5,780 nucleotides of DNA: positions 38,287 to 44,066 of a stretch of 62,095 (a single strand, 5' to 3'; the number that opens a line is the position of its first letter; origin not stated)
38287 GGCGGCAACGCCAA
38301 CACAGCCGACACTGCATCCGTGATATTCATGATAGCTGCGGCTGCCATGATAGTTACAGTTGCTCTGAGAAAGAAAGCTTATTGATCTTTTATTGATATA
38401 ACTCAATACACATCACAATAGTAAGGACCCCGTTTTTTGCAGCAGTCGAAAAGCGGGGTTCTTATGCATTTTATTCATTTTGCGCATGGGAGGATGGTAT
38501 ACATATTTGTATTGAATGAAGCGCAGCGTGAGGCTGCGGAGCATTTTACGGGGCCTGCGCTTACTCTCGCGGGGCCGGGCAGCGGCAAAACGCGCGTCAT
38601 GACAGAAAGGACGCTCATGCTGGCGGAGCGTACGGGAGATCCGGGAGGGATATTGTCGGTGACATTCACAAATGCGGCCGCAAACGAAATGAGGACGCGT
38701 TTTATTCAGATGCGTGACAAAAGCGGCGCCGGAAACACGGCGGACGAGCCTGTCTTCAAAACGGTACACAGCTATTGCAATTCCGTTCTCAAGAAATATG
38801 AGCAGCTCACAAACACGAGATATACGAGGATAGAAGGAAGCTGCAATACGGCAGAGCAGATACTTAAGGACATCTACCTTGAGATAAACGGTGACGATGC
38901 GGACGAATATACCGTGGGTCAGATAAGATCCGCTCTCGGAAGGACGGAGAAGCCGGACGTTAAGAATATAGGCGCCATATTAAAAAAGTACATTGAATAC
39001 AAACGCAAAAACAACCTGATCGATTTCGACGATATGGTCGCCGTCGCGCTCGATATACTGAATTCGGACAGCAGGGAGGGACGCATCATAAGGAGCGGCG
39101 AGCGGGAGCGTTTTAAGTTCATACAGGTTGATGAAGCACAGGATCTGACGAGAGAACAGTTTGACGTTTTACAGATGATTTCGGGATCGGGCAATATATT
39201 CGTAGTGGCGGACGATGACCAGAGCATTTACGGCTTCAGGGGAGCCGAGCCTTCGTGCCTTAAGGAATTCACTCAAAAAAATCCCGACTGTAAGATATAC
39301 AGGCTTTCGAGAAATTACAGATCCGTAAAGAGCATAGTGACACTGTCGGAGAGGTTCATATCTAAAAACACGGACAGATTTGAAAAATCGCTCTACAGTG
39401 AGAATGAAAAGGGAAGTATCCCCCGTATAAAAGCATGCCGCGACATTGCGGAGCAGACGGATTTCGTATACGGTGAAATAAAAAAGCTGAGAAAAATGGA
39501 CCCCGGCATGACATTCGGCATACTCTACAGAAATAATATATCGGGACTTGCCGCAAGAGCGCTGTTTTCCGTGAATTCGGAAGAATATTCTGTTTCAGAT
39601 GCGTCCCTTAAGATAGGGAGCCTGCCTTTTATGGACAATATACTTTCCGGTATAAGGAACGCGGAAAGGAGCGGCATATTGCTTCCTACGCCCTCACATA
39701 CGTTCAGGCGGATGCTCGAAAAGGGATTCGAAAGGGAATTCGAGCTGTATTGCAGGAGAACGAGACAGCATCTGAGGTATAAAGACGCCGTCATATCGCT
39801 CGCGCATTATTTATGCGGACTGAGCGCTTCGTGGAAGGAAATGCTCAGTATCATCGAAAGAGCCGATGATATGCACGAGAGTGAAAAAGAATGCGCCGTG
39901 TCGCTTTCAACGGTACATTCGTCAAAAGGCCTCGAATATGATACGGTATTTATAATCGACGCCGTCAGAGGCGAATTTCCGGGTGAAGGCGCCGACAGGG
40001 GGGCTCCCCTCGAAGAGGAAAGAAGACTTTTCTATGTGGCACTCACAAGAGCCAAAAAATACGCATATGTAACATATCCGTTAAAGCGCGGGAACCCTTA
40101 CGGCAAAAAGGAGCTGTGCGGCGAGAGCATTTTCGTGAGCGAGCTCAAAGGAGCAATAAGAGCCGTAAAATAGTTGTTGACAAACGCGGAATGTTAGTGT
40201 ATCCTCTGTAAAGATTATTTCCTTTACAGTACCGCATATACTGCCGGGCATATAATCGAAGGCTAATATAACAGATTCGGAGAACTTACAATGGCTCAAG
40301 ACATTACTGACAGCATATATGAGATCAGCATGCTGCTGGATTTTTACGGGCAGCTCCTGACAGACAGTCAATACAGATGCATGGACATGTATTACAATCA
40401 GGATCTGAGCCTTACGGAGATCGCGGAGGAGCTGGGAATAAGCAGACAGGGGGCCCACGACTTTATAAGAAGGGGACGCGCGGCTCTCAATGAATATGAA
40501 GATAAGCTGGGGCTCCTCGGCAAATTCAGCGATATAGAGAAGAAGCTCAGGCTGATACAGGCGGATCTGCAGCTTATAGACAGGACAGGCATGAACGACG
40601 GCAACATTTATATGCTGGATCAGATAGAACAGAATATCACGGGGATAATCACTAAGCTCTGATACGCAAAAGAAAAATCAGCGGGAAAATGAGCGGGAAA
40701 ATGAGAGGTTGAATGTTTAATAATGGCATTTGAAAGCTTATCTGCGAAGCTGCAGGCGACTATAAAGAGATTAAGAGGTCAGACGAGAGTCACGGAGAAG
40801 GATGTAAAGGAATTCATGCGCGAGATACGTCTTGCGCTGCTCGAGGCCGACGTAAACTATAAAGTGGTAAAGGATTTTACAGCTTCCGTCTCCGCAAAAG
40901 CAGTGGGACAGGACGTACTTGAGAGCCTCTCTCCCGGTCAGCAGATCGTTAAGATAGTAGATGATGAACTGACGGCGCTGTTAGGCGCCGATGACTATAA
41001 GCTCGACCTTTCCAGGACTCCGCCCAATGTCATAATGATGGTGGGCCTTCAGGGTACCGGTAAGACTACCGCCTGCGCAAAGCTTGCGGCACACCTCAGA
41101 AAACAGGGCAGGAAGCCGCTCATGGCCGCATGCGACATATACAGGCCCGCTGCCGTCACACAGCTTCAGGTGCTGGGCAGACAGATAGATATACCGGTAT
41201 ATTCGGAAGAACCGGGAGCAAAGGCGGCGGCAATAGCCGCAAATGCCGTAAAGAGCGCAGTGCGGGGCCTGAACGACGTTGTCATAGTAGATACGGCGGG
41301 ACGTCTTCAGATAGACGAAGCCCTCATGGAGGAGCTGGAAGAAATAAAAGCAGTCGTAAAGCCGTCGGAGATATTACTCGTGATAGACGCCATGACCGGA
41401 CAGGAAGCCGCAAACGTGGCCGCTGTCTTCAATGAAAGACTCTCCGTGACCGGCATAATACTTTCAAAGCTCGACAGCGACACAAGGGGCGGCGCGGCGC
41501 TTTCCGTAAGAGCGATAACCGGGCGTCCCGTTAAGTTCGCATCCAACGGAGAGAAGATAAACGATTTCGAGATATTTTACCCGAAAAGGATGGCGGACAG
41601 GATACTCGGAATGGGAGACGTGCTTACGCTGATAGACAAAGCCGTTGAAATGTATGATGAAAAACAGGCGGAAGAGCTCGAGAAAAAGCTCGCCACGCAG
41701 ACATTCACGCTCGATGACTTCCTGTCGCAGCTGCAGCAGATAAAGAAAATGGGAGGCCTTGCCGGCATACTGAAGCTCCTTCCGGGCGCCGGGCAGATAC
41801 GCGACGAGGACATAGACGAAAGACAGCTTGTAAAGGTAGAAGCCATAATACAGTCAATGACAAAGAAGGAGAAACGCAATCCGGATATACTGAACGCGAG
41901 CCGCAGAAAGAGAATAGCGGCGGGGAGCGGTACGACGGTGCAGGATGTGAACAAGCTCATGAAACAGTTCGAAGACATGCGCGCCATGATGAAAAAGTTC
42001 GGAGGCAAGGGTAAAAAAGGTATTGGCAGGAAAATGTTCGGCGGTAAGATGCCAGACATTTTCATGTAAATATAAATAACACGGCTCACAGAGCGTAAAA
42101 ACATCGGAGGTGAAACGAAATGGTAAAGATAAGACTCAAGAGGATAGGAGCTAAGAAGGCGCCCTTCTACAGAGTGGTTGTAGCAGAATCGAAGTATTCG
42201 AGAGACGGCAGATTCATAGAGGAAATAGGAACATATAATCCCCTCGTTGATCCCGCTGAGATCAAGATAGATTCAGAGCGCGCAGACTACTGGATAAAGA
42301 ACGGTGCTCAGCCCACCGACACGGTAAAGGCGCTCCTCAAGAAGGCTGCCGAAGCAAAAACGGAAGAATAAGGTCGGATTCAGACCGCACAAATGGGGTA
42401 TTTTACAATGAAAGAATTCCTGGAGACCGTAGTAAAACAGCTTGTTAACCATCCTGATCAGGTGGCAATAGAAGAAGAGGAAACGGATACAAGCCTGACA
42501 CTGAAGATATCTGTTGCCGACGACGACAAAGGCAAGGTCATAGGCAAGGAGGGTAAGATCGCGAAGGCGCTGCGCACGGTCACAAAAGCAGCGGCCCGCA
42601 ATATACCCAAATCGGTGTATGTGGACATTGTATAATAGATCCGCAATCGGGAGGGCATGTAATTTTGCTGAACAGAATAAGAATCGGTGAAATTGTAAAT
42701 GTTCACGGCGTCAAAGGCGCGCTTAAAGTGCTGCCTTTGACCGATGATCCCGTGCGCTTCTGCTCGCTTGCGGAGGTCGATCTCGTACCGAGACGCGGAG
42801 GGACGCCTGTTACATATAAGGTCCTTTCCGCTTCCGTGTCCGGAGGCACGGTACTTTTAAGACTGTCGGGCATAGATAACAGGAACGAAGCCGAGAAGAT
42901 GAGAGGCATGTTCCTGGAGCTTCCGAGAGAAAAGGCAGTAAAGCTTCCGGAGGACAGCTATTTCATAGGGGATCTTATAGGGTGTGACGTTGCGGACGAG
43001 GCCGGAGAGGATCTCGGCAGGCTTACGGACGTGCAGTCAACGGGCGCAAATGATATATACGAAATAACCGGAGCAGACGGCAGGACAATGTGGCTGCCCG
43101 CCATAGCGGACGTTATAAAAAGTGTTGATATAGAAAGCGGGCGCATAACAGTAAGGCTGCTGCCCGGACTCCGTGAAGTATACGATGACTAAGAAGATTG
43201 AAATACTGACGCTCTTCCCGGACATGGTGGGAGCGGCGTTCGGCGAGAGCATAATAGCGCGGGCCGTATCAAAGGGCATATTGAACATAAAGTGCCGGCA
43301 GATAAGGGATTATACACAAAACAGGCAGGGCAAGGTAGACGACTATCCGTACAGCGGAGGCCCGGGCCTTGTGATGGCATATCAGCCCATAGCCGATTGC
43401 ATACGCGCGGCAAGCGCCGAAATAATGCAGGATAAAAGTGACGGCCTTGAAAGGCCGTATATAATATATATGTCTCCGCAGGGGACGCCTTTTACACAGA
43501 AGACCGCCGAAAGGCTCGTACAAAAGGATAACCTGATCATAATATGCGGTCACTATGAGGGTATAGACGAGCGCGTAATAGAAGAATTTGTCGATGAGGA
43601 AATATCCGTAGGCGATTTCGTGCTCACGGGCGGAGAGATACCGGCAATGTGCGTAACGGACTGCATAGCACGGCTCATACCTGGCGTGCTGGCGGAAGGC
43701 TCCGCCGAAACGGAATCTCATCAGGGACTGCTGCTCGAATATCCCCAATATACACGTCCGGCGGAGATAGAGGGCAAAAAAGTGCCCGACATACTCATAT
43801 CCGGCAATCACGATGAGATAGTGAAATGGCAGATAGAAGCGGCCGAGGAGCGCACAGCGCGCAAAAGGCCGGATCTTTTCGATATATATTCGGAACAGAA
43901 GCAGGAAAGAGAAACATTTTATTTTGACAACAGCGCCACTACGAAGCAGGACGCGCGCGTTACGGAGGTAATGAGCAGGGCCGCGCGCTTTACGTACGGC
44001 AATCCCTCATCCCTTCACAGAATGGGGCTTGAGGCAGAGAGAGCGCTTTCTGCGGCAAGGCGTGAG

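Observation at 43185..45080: TrmD fused in frame to a cysteine desulfurase, followed by thiI; rplS missing from the rpsP-rimM-trmD operon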

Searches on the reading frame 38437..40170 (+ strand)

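Call 49: search_protein_families(library=pfam, proteins=[window:38437-40170:+], max_evalue=0.001)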
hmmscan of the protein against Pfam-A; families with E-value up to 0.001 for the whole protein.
window:38437-40170:+ (578 aa): 7 families
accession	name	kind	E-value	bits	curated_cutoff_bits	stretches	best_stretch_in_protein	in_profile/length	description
PF00580.27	UvrD-helicase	-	1.8e-54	185.7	23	1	26-281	1-269/271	UvrD/REP helicase N-terminal domain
PF13361.12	UvrD_C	-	2.5e-34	119.7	25.6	2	477-547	276-347/350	UvrD-like helicase C-terminal domain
PF13245.12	AAA_19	-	4.8e-16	59.6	25.1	1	38-268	11-134/134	AAA domain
PF13538.12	UvrD_C_2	-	1.4e-11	44.5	27.4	1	490-545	4-51/52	UvrD-like helicase C-terminal domain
PF01443.25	Viral_helicase1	-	4.7e-09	36.8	21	0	481-541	170-222/228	Viral superfamily 1 RNA helicase core domain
PF13086.12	AAA_11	-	1.5e-05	25.3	27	1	26-153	2-133/257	AAA domain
PF13087.12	AAA_12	-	1.5e-05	25.1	27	0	478-544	130-189/195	AAA domain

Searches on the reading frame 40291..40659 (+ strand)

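Call 49: search_protein_families(library=pfam, proteins=[window:40291-40659:+], max_evalue=0.001)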
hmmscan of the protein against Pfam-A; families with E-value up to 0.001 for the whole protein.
window:40291-40659:+ (123 aa): 4 families
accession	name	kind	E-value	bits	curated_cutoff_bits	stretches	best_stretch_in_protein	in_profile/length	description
PF04297.20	UPF0122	-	1.9e-23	83.1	22.7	1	11-90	6-85/101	Putative helix-turn-helix protein, YlxM / p13 like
PF04545.22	Sigma70_r4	-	9.1e-07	28.7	24.1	1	23-66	5-48/50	Sigma-70, region 4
PF08281.18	Sigma70_r4_2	-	2.8e-05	24.1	25.7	1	29-66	17-54/54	Sigma-70, region 4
PF12802.13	MarR_2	-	0.001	19.7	27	0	23-56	3-38/61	MarR family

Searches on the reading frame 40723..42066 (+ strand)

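Call 3: search_protein_families(library=pfam, proteins=[window:40723-42066:+])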
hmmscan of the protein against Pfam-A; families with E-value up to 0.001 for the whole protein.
window:40723-42066:+ (448 aa): 10 families
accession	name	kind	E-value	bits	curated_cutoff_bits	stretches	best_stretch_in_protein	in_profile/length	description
PF00448.28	SRP54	-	4e-76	255.5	22.7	1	101-296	1-196/196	SRP54-type protein, GTPase domain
PF02978.25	SRP_SPB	-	1e-37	128.8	27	1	327-423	1-91/91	Signal peptide binding domain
PF02881.24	SRP54_N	-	1.8e-23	83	22.4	1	6-83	1-75/75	SRP54-type protein, helical bundle domain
PF13604.12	AAA_30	-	5.2e-07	30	27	1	102-212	19-109/191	AAA domain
PF13401.12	AAA_22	-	5.7e-07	30.4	27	1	102-210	6-109/130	AAA domain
PF13191.12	AAA_16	-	5.8e-06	27.3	32.6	1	98-227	21-144/167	AAA ATPase domain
PF01656.29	CbiA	-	1.1e-05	25.8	25.4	1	111-255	9-88/125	CobQ/CobB/MinD/ParA nucleotide binding domain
PF20720.3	nSTAND3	-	3.4e-05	24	27.2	0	102-137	18-52/155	Novel STAND NTPase 3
PF24883.2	NPHP3_N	-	0.00066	20.3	24.8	0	90-223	10-132/164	Nephrocystin 3, N-terminal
PF13671.12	AAA_33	-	0.001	19.9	27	0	103-191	1-78/143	AAA domain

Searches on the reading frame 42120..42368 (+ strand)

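Call 3: search_protein_families(library=pfam, proteins=[window:42120-42368:+])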
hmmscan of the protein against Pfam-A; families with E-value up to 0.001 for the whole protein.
window:42120-42368:+ (83 aa): 1 family
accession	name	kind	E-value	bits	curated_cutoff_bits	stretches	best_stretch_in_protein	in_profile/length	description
PF00886.24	Ribosomal_S16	-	3.5e-27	94.6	27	1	8-66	1-62/62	Ribosomal protein S16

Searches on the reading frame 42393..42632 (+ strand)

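Call 3: search_protein_families(library=pfam, proteins=[window:42393-42632:+])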
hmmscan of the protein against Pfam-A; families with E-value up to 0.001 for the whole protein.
window:42393-42632:+ (80 aa): 1 family
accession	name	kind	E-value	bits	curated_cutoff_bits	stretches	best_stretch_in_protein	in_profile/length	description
PF13083.13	KH_KhpA-B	-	6.9e-23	80.8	32.1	1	7-79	1-73/73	KhpA/KhpB, KH domain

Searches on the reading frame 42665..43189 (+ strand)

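Call 3: search_protein_families(library=pfam, proteins=[window:42665-43189:+])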
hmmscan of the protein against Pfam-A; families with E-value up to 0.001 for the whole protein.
window:42665-43189:+ (175 aa): 3 families
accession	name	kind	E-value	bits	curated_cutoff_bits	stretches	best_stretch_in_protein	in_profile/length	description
PF01782.24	RimM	-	6e-21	74.9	23.5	1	6-89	1-83/84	RimM N-terminal domain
PF24986.1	PRC_RimM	-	8.9e-16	57.8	27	1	103-167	3-67/69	RimM PRC barrel domain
PF05239.21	PRC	-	1e-11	45.1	21.2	1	96-167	1-75/78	PRC-barrel domain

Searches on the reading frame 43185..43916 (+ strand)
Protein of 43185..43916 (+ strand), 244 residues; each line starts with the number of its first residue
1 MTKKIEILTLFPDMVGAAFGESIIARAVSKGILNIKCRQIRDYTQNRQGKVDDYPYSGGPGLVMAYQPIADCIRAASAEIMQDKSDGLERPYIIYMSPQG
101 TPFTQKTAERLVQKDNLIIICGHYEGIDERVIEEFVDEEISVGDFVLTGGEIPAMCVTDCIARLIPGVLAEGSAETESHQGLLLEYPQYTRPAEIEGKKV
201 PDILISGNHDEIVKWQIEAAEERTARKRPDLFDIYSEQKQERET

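Call 25: search_solved_structures(query=window:43185-43916:+, max_evalue=1e-30, show_alignments=5)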
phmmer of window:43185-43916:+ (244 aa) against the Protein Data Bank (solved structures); distinct sequences matched with E-value up to 1e-30: 27.
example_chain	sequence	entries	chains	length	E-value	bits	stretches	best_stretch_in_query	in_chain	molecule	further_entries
8byh_A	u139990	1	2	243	8.8e-64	218.8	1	3-240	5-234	tRNA (guanine-N(1)-)-methyltransferase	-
8b1n_A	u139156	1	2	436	3.5e-63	216.8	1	3-240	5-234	tRNA (guanine-N(1)-)-methyltransferase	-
9sdv_A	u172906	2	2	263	1.8e-62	214.5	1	1-236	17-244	tRNA (guanine-N(1)-)-methyltransferase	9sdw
3ky7_A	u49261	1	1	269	4.7e-62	213.1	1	3-236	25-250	tRNA (guanine-N(1)-)-methyltransferase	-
4mcb_A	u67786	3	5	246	1.4e-60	208.3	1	6-235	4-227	tRNA (guanine-N(1)-)-methyltransferase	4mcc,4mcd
4ypw_A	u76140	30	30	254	1.4e-60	208.3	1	5-235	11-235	tRNA (guanine-N(1)-)-methyltransferase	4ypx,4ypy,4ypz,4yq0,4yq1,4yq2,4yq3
3axz_A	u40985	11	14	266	1.6e-60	208.1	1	5-235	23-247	tRNA (guanine-N(1)-)-methyltransferase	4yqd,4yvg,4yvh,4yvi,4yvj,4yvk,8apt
1uaj_A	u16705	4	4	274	1.8e-60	207.9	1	5-235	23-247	tRNA (Guanine-N(1)-)-methyltransferase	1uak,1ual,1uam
1p9p_A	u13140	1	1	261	4.2e-60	206.7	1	5-235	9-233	tRNA (Guanine-N(1)-)-methyltransferase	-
5wyq_A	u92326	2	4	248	2.3e-59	204.3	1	6-241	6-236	tRNA (guanine-N(1)-)-methyltransferase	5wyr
6jki_A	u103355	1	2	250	2.4e-59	204.3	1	6-241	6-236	tRNA (guanine-N(1)-)-methyltransferase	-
5zhm_A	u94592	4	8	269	3e-59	203.9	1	6-241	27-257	tRNA (guanine-N(1)-)-methyltransferase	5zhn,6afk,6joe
7myq_A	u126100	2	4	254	1.2e-56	195.4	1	7-242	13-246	tRNA (guanine-N(1)-)-methyltransferase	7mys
4h3y_A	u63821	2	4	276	3.3e-55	190.7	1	4-232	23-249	tRNA (guanine-N(1)-)-methyltransferase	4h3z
3knu_A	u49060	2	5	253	1.2e-53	185.6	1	6-238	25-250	tRNA (guanine-N(1)-)-methyltransferase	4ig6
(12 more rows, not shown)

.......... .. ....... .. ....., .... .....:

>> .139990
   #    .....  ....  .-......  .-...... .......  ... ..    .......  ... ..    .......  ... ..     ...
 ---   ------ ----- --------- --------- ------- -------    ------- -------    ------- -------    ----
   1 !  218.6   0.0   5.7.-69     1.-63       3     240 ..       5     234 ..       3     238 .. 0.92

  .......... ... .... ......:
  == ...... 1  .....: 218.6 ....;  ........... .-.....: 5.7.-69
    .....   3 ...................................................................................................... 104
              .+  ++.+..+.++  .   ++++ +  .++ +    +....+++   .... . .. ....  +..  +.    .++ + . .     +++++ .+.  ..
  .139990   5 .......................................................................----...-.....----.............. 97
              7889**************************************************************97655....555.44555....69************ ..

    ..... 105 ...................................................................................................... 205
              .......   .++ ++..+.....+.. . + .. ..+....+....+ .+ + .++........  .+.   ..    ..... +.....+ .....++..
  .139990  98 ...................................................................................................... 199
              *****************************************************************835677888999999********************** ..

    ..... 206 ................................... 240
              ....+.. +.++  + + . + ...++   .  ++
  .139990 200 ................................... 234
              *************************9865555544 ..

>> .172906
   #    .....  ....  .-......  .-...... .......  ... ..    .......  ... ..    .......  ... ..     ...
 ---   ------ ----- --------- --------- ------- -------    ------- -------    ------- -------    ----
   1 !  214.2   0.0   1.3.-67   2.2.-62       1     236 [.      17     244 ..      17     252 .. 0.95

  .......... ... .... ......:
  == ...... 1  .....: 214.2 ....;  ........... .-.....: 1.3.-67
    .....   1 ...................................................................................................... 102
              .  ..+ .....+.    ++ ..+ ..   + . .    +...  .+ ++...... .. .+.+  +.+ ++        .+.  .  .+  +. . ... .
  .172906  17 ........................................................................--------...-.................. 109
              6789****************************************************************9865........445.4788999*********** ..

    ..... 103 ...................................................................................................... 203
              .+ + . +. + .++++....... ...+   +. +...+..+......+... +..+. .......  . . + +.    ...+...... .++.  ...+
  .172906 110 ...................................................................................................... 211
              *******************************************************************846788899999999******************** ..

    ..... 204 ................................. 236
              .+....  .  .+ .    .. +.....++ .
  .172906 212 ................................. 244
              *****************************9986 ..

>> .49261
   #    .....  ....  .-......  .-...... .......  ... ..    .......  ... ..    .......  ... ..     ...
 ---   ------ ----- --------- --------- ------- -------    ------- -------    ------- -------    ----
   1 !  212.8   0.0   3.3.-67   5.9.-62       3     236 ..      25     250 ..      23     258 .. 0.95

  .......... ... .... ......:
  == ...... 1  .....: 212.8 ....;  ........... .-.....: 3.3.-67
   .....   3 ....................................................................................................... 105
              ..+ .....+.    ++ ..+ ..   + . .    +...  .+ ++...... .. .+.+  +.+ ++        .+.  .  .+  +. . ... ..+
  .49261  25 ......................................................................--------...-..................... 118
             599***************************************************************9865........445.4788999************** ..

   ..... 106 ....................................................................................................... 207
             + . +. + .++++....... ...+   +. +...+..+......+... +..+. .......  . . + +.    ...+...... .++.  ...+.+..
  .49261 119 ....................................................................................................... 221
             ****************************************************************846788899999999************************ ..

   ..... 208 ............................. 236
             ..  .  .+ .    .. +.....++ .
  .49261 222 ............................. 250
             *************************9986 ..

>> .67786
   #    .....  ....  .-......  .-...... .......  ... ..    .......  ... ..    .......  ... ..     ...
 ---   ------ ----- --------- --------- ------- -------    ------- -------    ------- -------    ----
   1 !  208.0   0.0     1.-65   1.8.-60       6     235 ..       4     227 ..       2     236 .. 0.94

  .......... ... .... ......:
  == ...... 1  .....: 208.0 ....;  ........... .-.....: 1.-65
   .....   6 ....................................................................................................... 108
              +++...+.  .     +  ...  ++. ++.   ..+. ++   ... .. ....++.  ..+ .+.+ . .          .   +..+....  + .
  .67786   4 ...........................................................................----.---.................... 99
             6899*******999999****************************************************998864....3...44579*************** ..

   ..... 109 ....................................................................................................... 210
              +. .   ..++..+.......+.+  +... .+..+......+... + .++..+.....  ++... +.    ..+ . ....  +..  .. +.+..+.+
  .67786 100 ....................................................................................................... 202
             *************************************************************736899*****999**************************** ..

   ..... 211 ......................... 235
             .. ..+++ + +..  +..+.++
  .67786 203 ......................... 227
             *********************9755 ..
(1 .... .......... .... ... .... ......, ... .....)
